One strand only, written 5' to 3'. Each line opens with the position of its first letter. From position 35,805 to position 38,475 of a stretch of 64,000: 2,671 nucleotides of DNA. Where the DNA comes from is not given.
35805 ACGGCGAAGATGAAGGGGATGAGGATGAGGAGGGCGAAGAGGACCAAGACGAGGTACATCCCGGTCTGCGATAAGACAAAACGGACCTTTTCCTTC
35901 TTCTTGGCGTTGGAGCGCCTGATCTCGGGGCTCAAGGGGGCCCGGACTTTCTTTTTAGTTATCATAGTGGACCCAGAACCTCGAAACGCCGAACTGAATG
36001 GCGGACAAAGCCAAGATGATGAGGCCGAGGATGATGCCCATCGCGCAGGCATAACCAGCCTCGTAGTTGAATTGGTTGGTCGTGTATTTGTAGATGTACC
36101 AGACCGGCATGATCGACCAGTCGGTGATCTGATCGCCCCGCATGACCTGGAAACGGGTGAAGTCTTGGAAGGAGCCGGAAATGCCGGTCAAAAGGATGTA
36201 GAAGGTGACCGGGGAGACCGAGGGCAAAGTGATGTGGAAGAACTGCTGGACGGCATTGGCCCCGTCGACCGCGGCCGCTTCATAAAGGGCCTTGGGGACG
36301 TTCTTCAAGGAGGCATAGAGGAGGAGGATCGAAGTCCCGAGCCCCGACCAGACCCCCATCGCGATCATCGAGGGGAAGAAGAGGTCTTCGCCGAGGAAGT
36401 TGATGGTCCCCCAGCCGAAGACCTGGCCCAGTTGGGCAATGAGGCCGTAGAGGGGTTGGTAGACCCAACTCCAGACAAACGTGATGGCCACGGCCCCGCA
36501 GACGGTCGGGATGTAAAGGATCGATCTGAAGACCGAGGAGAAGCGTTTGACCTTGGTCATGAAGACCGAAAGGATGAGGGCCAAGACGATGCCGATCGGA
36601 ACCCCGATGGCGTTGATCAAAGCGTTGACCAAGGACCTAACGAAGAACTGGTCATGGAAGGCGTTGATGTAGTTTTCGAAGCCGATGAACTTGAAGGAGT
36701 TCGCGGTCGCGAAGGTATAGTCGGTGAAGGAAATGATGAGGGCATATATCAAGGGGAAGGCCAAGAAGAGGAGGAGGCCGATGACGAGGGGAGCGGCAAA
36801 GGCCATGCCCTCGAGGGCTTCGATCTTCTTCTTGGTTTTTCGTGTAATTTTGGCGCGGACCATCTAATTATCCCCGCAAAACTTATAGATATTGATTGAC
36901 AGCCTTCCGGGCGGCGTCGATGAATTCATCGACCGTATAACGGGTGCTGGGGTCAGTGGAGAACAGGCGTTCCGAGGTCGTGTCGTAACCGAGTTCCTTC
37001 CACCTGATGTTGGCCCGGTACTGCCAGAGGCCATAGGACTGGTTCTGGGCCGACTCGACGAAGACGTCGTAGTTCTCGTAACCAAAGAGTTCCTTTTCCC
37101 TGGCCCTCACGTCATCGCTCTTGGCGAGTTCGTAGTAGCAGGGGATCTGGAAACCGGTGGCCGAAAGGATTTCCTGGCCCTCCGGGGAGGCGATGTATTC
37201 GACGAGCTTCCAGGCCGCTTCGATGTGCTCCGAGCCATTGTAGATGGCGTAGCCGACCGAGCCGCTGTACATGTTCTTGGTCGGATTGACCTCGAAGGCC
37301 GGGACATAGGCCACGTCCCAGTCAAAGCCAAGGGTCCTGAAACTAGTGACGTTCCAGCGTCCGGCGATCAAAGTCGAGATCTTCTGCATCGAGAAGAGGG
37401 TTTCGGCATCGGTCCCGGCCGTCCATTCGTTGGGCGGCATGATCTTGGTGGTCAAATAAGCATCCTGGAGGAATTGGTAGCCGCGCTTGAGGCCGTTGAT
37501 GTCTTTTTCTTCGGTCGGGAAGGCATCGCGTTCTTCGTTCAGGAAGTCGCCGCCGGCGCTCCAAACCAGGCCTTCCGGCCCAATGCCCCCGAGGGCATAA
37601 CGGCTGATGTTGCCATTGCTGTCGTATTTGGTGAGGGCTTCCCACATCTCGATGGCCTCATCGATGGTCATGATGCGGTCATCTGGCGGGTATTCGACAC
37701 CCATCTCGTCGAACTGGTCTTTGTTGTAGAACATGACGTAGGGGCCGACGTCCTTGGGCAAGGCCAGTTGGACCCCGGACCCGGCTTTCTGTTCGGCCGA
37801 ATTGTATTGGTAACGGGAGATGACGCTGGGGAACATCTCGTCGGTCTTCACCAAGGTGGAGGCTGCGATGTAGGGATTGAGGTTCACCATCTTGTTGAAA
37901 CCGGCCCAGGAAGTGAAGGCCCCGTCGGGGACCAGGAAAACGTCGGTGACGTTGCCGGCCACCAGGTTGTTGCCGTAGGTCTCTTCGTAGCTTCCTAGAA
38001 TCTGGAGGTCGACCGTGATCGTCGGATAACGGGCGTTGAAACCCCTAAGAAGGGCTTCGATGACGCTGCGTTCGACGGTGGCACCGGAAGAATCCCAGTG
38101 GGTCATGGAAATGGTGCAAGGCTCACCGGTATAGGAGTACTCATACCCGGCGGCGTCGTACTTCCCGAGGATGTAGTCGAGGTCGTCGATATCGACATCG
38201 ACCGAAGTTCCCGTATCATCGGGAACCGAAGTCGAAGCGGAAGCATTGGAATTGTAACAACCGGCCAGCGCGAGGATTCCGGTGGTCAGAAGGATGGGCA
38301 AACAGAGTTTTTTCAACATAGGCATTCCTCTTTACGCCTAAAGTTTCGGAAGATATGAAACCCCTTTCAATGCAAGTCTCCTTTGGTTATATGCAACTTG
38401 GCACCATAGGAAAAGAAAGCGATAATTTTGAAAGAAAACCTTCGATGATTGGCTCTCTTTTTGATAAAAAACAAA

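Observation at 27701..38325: Polysaccharide-utilisation-like locus: CUT1 importer plus three large lipobox or C-terminal-TM anchored proteins bearing a shared uncharacterised repeat domain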

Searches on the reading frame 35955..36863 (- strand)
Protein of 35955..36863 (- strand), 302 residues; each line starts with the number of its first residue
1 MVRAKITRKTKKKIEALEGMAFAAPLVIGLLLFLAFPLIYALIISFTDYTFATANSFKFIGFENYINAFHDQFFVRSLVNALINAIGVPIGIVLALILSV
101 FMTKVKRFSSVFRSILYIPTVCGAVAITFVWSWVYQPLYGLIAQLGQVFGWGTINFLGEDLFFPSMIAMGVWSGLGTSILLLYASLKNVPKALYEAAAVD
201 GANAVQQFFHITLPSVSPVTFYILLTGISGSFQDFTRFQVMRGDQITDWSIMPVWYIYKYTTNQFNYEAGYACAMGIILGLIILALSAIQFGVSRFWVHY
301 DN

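Call 3: search_protein_families(library=pfam, proteins=[window:35955-36863:-], max_evalue=1)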
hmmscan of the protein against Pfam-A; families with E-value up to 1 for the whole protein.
window:35955-36863:- (302 aa): 1 family
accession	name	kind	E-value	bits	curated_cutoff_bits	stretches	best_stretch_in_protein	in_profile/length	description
PF00528.27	BPD_transp_1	-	1.6e-12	48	26.4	1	87-290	1-175/184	Binding-protein-dependent transport system inner membrane component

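Call 4: search_protein_families(library=ncbifam, proteins=[window:35955-36863:-], max_evalue=1)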
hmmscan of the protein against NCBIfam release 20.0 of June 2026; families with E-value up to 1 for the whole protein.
window:35955-36863:- (302 aa): 15 families
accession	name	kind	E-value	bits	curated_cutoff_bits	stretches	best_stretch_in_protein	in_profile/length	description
NF007852.0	PRK10561.1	equivalog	5.8e-27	95.3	335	1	24-300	19-294/295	sn-glycerol-3-phosphate ABC transporter permease UgpA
NF040931.1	ABC_arch_GlcT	equivalog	1.2e-24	87.5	360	1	32-289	10-269/278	glucose ABC transporter permease GlcT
NF008232.0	PRK10999.1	equivalog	2.1e-12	46.6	392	2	64-295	269-516/520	maltose ABC transporter permease MalF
TIGR03262.1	PhnU2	equivalog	2.5e-10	39.7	593.25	1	22-295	6-254/546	putative 2-aminoethylphosphonate ABC transporter permease subunit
NF043074.1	MMSYN1_0196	equivalog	1.6e-05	24.3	350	1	20-289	11-262/277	spermidine/putrescine ABC transporter permease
TIGR00969.1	3a0106s02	subfamily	4.7e-05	23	240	1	32-285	18-264/272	sulfate ABC transporter permease subunit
TIGR02140.1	permease_CysW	equivalog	9.3e-05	22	329.1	1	38-287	12-252/261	sulfate ABC transporter permease subunit CysW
TIGR02139.1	permease_CysT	equivalog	0.00077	19.1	246.1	1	30-288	16-257/265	sulfate ABC transporter permease subunit CysT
NF007044.0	PRK09497.1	equivalog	0.0011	18.5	348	1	27-221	16-208/285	spermidine/putrescine ABC transporter permease PotB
TIGR03416.1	ABC_choXWV_perm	equivalog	0.0028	17.2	363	1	163-218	151-205/267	choline ABC transporter permease subunit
NF008231.0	PRK10998.1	equivalog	0.0093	15.6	261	1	137-223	139-218/296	maltose ABC transporter permease MalG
TIGR02141.1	modB_ABC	equivalog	0.017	14.8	182.6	1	86-287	13-202/208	molybdate ABC transporter permease subunit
TIGR01581.1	Mo_ABC_porter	hypoth_equivalog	0.04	13.4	210.3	1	176-283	116-223/225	ABC transporter permease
NF006939.0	PRK09421.1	equivalog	0.1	12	262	1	81-237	20-167/230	molybdate ABC transporter permease subunit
NF040932.1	ABC_arch_GlcU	equivalog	0.3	10.7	340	0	39-274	20-242/272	glucose ABC transporter permease GlcU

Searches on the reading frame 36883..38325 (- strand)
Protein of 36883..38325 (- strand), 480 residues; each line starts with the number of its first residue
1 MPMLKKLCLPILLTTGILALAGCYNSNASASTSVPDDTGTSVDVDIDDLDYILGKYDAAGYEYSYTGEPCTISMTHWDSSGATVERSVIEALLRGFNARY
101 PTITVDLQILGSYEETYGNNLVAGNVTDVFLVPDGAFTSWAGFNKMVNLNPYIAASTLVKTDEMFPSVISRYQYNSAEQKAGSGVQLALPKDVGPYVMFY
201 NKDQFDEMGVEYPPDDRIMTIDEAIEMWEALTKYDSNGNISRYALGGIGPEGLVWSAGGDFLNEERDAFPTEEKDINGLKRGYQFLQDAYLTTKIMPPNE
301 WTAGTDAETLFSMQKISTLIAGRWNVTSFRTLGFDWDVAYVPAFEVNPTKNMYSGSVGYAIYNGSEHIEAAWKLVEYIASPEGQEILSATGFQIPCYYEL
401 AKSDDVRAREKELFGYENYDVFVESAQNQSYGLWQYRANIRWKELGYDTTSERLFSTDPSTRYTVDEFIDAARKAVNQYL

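Call 3: search_protein_families(library=pfam, proteins=[window:36883-38325:-], max_evalue=1)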
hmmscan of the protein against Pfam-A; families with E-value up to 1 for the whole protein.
window:36883-38325:- (480 aa): 4 families
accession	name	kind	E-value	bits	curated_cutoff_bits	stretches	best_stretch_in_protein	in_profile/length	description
PF01547.30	SBP_bac_1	-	4e-24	86.6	26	1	84-385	10-307/307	Bacterial extracellular solute-binding protein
PF13416.11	SBP_bac_8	-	9.6e-18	65.4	27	1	96-408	6-273/279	Bacterial extracellular solute-binding protein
PF13343.11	SBP_bac_6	-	7.4e-05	22.8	24.6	1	361-415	185-235/245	Bacterial extracellular solute-binding protein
PF13531.11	SBP_bac_11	-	9.2e-05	22.8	25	1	356-393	190-227/227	Bacterial extracellular solute-binding protein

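Call 4: search_protein_families(library=ncbifam, proteins=[window:36883-38325:-], max_evalue=1)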
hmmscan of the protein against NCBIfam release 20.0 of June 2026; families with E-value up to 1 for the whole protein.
window:36883-38325:- (480 aa): 7 families
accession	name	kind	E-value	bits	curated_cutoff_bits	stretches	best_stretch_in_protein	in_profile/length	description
NF053763.1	ABCarbgalBndGanS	equivalog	1.3e-10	40.6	700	1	167-409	119-357/420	galactooligosaccharide ABC transporter substrate-binding protein GanS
TIGR03850.1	bind_CPR_0540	equivalog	6.7e-06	25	299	1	88-425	49-387/437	carbohydrate ABC transporter substrate-binding protein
NF007011.0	PRK09474.1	equivalog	0.00037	19.4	291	1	254-382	187-314/396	maltose/maltodextrin ABC transporter substrate-binding protein MalE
NF002919.0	PRK03537.1-6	equivalog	0.014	14.9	482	1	365-395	243-273/275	molybdate ABC transporter substrate-binding protein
NF002918.0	PRK03537.1-4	equivalog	0.022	14.1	288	1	356-393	207-244/246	molybdate ABC transporter substrate-binding protein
NF002917.0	PRK03537.1-3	equivalog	0.028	13.6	264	1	369-396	238-265/267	molybdate ABC transporter substrate-binding protein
NF002920.0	PRK03537.2-1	equivalog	0.053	12.6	470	1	373-396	253-276/314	molybdate ABC transporter substrate-binding protein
